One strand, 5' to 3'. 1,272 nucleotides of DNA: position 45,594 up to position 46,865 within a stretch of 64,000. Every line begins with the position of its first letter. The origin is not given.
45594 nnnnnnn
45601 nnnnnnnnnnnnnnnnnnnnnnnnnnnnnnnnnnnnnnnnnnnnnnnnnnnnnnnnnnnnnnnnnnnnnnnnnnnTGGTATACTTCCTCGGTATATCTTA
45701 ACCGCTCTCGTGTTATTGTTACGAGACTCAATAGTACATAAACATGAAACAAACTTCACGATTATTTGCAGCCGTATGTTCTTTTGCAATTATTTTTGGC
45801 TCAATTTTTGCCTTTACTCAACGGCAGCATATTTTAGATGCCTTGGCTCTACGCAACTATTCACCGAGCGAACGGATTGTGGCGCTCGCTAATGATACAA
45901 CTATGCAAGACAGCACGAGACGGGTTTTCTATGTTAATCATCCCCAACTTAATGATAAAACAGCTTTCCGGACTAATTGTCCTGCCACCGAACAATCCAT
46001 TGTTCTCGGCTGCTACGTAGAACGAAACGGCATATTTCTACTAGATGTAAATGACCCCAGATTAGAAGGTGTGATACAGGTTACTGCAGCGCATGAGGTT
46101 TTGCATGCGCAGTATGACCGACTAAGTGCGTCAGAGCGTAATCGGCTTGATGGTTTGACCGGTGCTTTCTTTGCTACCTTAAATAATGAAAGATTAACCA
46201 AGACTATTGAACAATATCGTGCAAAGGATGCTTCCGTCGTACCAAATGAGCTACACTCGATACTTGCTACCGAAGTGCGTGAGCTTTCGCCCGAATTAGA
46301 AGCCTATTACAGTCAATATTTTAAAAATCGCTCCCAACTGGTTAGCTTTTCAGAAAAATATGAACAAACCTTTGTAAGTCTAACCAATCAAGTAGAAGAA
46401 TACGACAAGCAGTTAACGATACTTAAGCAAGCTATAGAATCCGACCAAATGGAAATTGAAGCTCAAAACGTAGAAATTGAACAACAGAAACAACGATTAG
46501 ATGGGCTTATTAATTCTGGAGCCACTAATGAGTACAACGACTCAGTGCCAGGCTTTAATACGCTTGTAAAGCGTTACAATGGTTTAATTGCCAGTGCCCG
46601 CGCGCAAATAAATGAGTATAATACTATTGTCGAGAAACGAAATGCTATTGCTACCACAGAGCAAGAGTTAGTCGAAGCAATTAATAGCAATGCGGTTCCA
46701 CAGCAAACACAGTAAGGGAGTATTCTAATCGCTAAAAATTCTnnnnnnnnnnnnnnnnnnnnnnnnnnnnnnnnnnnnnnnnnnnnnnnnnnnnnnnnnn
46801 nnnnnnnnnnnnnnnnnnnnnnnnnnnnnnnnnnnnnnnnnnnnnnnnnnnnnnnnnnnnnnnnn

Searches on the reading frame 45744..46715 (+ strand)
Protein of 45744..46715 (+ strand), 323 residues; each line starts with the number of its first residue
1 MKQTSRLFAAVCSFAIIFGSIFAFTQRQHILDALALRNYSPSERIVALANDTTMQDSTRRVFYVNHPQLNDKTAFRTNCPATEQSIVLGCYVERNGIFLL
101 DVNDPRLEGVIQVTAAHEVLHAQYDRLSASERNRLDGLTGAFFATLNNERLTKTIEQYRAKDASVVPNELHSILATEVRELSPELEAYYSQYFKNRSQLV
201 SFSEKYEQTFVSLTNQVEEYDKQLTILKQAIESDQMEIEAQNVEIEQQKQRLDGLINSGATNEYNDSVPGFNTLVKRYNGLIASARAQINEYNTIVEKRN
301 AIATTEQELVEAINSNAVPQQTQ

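Call 9: search_protein_families(library=pfam, proteins=[window:45744-46715:+])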
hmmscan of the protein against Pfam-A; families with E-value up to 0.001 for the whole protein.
window:45744-46715:+ (323 aa): 0 families

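Call 31: find_related_loci(query=A1, collection=metagenome_contigs, flank=6000)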
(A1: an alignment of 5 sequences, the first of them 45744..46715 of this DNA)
Query A1 (323 aa) in metagenome_contigs; peptide patterns used: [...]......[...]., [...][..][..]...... (x = any residue, [..] = any of these).
600 stretches matched a pattern (row limit reached: there are more); 547 encode a relative of the query (tblastn E <= 1e-3); the best 80 are kept; 80 distinct loci.
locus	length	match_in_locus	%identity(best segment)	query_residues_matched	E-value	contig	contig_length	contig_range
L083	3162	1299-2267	66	1-323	2e-154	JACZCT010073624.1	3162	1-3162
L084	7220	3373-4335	52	1-323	9e-112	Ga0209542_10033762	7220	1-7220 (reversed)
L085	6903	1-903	54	22-321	1e-109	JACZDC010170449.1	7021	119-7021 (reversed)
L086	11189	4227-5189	52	1-323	5e-109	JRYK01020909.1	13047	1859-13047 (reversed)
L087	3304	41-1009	50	1-323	5e-110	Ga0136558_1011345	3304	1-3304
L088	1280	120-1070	52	6-321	3e-115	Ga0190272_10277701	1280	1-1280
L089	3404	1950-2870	52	15-321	5e-107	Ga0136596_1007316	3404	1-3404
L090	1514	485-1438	51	7-318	6e-109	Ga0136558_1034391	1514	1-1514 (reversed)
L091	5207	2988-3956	49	1-323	4e-101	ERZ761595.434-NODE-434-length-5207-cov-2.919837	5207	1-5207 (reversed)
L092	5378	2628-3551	50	10-318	1e-98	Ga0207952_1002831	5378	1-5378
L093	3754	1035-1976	49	1-315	8e-99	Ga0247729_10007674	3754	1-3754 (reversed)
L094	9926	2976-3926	50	6-321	5e-95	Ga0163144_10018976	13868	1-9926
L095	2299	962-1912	50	5-319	1e-98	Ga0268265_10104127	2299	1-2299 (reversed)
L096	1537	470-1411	48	13-323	2e-98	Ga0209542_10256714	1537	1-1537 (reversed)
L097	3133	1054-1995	48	14-319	2e-93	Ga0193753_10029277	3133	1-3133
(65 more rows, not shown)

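Call 52: search_protein_families(library=ncbifam, proteins=[window:45744-46715:+], max_evalue=0.01)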
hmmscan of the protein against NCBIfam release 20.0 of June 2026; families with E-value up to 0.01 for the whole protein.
window:45744-46715:+ (323 aa): 2 families
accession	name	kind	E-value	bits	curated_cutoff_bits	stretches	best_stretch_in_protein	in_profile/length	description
TIGR04523.1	Mplasa_alph_rch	subfamily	1.3e-05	23.4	270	1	172-300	176-301/745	helix-rich protein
NF045487.1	ASRP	equivalog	0.005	15.5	300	1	174-313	154-292/593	archaea-specific SMC-related protein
